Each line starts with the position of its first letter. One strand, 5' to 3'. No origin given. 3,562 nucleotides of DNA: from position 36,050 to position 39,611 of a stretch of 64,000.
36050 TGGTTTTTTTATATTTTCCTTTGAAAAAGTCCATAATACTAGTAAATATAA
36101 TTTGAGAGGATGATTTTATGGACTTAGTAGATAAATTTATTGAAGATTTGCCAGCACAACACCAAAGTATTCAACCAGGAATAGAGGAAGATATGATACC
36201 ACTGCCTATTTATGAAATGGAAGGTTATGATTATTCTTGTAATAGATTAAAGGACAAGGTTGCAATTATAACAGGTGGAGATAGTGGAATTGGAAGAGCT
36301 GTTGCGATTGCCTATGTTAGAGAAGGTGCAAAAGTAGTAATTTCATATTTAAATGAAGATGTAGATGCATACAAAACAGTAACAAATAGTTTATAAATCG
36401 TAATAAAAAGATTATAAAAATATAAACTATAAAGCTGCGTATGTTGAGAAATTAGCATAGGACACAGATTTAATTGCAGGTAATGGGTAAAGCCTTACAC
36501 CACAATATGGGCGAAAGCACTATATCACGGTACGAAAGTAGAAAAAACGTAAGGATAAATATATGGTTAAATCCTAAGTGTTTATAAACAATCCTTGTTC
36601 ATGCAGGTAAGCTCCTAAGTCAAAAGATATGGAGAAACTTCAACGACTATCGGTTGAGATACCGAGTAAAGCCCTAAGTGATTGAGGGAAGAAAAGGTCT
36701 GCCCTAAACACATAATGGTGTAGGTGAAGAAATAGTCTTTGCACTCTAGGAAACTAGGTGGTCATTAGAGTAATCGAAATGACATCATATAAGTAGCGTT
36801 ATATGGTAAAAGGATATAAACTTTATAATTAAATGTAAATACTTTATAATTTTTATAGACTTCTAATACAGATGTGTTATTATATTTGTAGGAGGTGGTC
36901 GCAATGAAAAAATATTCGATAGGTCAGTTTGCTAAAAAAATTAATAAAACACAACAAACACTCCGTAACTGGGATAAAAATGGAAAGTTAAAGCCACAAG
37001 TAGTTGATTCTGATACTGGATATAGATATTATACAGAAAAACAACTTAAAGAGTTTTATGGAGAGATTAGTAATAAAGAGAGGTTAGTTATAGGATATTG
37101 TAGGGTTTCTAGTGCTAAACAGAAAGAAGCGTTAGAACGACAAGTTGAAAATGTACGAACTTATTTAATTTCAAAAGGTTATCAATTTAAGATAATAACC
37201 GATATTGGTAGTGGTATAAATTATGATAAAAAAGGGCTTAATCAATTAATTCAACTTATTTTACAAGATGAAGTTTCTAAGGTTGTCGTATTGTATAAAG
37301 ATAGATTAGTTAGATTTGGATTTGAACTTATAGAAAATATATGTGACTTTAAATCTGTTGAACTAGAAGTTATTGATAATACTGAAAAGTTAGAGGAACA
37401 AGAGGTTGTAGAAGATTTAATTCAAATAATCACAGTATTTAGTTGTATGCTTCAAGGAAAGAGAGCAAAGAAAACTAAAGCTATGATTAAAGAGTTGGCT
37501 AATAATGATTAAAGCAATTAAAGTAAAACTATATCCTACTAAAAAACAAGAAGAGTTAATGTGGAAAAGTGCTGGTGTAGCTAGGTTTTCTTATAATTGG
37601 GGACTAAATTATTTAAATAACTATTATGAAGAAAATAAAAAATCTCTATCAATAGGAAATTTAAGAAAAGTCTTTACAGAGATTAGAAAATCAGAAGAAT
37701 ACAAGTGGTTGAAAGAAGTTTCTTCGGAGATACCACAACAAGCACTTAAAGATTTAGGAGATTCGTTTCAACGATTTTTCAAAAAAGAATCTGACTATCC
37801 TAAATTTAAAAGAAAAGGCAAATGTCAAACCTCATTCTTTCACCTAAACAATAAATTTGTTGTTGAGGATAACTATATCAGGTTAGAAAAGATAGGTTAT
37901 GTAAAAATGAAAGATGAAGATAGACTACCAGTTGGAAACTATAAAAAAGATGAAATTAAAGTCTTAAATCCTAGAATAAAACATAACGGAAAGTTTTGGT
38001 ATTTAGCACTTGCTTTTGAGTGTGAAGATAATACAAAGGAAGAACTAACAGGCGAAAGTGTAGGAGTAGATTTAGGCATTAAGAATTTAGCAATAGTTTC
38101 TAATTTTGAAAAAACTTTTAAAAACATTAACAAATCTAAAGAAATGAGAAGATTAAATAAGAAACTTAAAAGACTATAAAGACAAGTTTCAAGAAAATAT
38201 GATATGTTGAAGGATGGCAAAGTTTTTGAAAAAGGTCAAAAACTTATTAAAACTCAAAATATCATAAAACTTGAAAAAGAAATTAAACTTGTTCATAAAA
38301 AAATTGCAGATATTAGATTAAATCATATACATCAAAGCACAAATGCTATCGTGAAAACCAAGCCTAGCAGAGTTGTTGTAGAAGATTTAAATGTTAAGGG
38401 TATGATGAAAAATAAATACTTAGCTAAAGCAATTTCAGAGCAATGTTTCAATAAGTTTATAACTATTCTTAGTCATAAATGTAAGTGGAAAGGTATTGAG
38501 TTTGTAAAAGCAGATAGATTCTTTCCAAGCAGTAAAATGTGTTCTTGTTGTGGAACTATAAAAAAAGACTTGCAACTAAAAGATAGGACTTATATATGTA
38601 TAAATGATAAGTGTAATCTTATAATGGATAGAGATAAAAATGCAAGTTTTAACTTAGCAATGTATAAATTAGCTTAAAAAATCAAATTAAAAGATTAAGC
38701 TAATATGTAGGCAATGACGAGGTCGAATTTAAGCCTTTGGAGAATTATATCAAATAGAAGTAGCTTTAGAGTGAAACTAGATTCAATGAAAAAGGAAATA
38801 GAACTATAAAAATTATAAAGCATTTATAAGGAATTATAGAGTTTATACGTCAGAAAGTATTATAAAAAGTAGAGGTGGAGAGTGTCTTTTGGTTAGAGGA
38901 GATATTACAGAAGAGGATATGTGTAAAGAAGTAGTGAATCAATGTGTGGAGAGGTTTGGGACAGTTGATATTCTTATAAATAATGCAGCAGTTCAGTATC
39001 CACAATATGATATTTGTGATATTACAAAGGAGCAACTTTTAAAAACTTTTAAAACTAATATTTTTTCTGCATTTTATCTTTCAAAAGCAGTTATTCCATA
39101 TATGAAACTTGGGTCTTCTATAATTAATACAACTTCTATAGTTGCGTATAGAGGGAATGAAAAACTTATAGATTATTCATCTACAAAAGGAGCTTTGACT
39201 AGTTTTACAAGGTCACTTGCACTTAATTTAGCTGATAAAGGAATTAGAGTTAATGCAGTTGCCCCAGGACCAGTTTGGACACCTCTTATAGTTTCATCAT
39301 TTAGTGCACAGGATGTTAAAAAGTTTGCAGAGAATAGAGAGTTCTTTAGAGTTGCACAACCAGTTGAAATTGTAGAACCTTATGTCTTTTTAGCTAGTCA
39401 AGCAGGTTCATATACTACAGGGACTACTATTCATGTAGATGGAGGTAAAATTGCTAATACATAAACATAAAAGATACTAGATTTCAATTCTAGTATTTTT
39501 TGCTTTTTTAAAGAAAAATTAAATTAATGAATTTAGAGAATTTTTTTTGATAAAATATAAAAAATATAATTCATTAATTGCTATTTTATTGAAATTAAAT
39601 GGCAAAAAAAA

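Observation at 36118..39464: IStron (group I ribozyme plus IS607-type tnpA/tnpB) splits an SDR gene; splicing is predicted to restore the reading frame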

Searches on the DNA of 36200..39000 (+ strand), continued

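Call 62: search_rna_families(source=window, start=36370, end=36830, threshold=evalue, max_evalue=10, show_alignments=2)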
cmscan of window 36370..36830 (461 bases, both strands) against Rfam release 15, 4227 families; matches with E-value up to 10: 3.
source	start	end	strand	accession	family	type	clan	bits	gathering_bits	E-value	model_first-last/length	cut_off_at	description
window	36435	36760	+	RF00028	Intron_gpI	Intron;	-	38.9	50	1.5e-08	1-253/253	no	Group I catalytic intron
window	36572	36608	+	RF01637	ceN47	Gene; snRNA; snoRNA; CD-box;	-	14.5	35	1.2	1-155/155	no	Nematode snoRNA ceN47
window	36436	36525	+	RF00509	snosnR64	Gene; snRNA; snoRNA; CD-box;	CL00069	13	38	9.2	1-105/105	no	Small nucleolar RNA snR64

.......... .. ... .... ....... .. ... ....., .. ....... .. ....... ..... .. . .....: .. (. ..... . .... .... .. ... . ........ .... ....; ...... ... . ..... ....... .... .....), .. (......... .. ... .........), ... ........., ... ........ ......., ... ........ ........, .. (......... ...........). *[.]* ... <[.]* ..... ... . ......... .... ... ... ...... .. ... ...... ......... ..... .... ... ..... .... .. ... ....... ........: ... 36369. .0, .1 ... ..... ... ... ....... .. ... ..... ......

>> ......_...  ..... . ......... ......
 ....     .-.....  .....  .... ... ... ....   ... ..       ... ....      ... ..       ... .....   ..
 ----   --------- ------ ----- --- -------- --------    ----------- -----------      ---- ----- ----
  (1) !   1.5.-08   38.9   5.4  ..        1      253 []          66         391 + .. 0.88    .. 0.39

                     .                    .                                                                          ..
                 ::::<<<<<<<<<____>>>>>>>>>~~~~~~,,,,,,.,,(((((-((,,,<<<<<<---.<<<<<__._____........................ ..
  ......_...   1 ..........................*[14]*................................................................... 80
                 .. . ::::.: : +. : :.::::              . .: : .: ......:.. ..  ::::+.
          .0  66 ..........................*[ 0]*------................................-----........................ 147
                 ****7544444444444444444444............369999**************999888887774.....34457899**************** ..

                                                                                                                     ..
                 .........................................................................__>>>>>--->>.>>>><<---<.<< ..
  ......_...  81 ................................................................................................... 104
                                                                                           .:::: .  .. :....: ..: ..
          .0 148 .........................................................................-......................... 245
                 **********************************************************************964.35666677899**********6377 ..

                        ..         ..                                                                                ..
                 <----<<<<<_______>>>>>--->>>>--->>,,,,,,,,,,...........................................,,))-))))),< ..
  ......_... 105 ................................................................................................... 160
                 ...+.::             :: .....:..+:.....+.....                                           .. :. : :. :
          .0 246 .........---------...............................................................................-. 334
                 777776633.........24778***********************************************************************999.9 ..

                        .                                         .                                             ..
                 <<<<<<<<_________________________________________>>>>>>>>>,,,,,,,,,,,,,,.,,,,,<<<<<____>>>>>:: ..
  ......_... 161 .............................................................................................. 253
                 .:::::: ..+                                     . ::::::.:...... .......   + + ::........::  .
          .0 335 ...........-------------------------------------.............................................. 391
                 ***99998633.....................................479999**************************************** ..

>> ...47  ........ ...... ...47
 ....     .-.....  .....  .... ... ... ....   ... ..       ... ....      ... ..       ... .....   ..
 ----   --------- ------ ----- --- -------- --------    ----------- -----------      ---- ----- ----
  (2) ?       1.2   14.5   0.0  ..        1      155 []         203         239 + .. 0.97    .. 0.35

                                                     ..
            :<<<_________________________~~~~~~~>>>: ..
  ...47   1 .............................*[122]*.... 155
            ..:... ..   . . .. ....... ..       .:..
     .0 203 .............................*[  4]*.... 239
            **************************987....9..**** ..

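Call 63: search_rna_families(source=L002, start=2700, end=3290, threshold=evalue, max_evalue=10, show_alignments=1)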
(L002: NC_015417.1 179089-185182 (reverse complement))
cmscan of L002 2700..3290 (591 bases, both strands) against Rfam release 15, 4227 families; matches with E-value up to 10: 4.
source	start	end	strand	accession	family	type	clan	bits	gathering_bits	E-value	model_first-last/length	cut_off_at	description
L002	2914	3149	+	RF00028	Intron_gpI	Intron;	-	58.1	50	3.6e-14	1-253/253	no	Group I catalytic intron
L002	2946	3081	+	RF01295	SCARNA7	Gene; snRNA; snoRNA; scaRNA;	-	18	65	0.029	1-330/330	no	Small Cajal body-specific RNA 7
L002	3172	3262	+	RF02515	AfaR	Gene; sRNA;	-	15.6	100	3.5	1-234/234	no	AfaR small RNA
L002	3104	3156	+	RF00046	snoR30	Gene; snRNA; snoRNA; CD-box;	CL00073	14.6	60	3.8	1-96/96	no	Small nucleolar RNA R30/Z108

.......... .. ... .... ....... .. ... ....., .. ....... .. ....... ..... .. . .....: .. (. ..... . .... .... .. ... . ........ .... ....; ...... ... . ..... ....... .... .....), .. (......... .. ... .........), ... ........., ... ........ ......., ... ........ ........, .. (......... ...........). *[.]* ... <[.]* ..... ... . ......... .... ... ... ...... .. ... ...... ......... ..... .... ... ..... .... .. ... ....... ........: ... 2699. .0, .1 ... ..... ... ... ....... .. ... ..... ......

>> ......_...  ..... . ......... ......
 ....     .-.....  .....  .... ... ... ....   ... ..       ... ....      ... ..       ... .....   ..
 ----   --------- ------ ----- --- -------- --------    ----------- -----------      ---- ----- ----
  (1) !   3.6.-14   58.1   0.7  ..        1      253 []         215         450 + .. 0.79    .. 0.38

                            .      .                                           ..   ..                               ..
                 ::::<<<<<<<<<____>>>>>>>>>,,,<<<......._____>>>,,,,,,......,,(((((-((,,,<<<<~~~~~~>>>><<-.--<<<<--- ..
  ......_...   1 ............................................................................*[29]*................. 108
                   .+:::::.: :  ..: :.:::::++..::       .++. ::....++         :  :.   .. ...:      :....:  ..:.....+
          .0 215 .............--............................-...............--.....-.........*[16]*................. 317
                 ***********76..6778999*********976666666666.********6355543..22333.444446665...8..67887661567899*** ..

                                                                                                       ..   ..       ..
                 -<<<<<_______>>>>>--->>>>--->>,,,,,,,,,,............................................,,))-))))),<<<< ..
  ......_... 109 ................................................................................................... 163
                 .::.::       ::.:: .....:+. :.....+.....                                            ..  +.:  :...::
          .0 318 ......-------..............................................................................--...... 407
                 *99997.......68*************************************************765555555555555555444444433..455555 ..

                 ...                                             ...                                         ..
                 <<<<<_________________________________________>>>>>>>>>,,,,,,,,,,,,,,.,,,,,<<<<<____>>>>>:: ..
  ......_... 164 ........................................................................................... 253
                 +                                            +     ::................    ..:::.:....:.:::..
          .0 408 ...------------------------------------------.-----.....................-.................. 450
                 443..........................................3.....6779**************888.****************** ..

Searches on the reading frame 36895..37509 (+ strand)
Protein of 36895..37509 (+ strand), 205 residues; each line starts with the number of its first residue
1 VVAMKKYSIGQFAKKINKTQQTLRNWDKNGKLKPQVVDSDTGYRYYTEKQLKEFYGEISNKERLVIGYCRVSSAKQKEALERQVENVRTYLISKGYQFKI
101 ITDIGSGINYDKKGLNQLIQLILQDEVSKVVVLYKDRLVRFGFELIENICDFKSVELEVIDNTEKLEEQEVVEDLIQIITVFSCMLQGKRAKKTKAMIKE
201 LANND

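Call 8: search_protein_families(library=pfam, proteins=[window:36895-37509:+], max_evalue=0.01)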
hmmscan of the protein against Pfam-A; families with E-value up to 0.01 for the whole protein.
window:36895-37509:+ (205 aa): 3 families
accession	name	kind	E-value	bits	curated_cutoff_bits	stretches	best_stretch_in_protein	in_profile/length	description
PF00239.26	Resolvase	-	6.9e-20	72.1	23.3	1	65-202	1-140/145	Resolvase, N terminal domain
PF13411.12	MerR_1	-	2.4e-10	40.8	21.6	1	7-53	1-45/69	MerR HTH family regulatory protein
PF00376.29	MerR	-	1.1e-09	38.3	28.2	1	8-46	1-38/38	MerR family regulatory protein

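Call 27: find_related_loci(query=window:36895-37509:+, collection=genome_contigs, flank=4000)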
Query window:36895-37509:+ (205 aa) in genome_contigs; peptide patterns used: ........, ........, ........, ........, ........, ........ (x = any residue, [..] = any of these).
153 stretches matched a pattern; 24 encode a relative of the query (tblastn E <= 1e-3); 24 distinct loci.
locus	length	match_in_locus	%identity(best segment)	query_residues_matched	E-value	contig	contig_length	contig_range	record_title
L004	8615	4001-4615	96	1-205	4e-130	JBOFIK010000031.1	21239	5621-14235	MAG: Sarcina sp. isolate WFFMC_MAG_022 k139_516698_flag=0_multi=65.1409_len=21239, whole genome shotgun sequence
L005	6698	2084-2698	93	1-205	3e-126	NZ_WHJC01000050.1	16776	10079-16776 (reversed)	Clostridium tarantellae strain DSM 3997 contig050, whole genome shotgun sequence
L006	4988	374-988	93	1-205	6e-126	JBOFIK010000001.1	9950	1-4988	MAG: Sarcina sp. isolate WFFMC_MAG_022 k139_241385_flag=0_multi=66.3428_len=9950, whole genome shotgun sequence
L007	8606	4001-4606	89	4-205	7e-121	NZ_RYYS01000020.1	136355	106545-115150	Anaerophilus nitritogenes strain MJB2 20, whole genome shotgun sequence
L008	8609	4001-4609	78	3-205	1e-99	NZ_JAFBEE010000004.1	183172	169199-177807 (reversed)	Alkaliphilus hydrothermalis strain DSM 25890 Ga0454045_04, whole genome shotgun sequence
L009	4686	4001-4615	73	1-205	8e-94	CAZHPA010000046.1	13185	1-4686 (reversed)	MAG TPA_asm: uncultured Defluviitaleaceae bacterium isolate SRP242652_co1_196 genome assembly, contig: NODE_4062_length_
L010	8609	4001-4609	66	1-205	3e-88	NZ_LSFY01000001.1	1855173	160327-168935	Alkalithermobacter thermoalcaliphilus JW-YL-7 = DSM 7308 strain JW-YL-7 ctg1, whole genome shotgun sequence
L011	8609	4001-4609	62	3-205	2e-82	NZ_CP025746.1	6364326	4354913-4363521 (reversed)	Clostridium manihotivorum strain CT4 chromosome, complete genome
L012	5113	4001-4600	64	3-201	6e-82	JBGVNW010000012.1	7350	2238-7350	MAG: Bacilli bacterium isolate fecal_MAG_225 fecal_MAG_225_contig_0012, whole genome shotgun sequence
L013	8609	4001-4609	62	3-205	6e-82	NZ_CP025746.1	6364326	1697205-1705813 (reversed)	Clostridium manihotivorum strain CT4 chromosome, complete genome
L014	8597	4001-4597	63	8-205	3e-81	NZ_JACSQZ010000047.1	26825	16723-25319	Clostridium gallinarum strain Sa3CUN1 NODE_47_length_26825_cov_87.173695, whole genome shotgun sequence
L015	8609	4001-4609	62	3-205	9e-81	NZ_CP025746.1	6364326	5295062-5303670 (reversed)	Clostridium manihotivorum strain CT4 chromosome, complete genome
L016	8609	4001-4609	62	3-205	8e-81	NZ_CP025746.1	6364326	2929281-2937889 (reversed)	Clostridium manihotivorum strain CT4 chromosome, complete genome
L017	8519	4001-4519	60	3-175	1e-67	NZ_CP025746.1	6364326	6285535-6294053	Clostridium manihotivorum strain CT4 chromosome, complete genome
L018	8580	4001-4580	69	3-195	4e-62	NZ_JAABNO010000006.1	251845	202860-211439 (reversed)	Clostridium sp. C8-1-8 NODE_6_length_251845_cov_276.846388, whole genome shotgun sequence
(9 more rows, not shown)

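Call 81: search_protein_families(library=ncbifam, proteins=[window:36904-37509:+], max_evalue=0.00001)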
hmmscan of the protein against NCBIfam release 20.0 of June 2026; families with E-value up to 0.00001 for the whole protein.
window:36904-37509:+ (202 aa): 5 families
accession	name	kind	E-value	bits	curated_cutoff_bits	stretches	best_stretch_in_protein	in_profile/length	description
NF033518.0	transpos_IS607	equivalog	1.1e-62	210.9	110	1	8-192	2-187/187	IS607 family transposase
NF041201.1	recomb_XisF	equivalog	2.5e-15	56.4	375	1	63-163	2-102/465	fdxN element excision recombinase XisF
NF049883.1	resolv_YneB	equivalog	2.5e-08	33.6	175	1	63-180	3-124/211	YneB family resolvase-like protein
TIGR02043.1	ZntR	equivalog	1.2e-06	28.7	167.95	1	4-50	2-47/131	Zn(2+)-responsive transcriptional regulator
NF007069.0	PRK09514.1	equivalog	1.2e-06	28.6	143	1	4-50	2-47/141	Zn(2+)-responsive transcriptional regulator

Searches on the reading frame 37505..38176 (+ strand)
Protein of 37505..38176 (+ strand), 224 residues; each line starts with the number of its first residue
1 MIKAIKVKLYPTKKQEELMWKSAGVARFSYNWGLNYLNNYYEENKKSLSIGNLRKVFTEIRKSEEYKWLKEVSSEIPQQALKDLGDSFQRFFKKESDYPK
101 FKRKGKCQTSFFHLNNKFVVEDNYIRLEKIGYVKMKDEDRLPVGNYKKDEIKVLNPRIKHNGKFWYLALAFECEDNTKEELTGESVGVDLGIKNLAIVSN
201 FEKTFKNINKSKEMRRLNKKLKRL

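Call 8: search_protein_families(library=pfam, proteins=[window:37505-38176:+], max_evalue=0.01)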
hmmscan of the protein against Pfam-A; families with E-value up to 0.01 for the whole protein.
window:37505-38176:+ (224 aa): 2 families
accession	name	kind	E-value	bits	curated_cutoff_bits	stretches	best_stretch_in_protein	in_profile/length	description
PF12323.14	HTH_OrfB_IS605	-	2.6e-17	62.5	21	1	1-46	1-47/47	Helix-turn-helix domain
PF01385.25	OrfB_IS605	-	1.7e-05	25.5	30.5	1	171-223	4-55/120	Probable transposase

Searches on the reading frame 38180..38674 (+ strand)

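Call 8: search_protein_families(library=pfam, proteins=[window:38180-38674:+], max_evalue=0.01)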
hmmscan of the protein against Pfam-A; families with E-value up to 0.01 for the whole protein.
window:38180-38674:+ (165 aa): 2 families
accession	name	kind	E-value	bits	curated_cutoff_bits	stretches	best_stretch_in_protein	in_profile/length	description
PF07282.18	Cas12f1-like_TNB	-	2.5e-19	69.6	26.3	1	90-159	1-60/60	Cas12f1-like, TNB domain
PF01385.25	OrfB_IS605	-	8.9e-08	32.8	30.5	1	20-78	61-119/120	Probable transposase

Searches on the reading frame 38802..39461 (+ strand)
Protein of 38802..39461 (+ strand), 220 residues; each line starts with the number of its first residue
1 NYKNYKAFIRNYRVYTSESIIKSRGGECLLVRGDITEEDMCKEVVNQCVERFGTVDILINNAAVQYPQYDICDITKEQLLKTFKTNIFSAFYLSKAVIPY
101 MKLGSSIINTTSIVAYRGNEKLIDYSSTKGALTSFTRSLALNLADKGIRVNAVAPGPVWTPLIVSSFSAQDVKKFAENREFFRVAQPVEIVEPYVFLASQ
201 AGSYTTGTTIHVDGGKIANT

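Call 8: search_protein_families(library=pfam, proteins=[window:38802-39461:+], max_evalue=0.01)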
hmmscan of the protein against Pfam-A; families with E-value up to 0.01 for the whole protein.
window:38802-39461:+ (220 aa): 4 families
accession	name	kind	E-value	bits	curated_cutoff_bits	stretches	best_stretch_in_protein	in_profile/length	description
PF13561.12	adh_short_C2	-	7.9e-51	173.3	27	1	20-215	39-234/236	Enoyl-(Acyl carrier protein) reductase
PF00106.31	adh_short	-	5.2e-37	127.7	26.6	1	21-166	44-190/195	short chain dehydrogenase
PF23441.1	SDR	-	1.1e-09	38.5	27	1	85-216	121-255/258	SDR-like rossmann domain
PF08659.16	KR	-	4.3e-05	24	22.6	1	21-139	48-163/180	KR domain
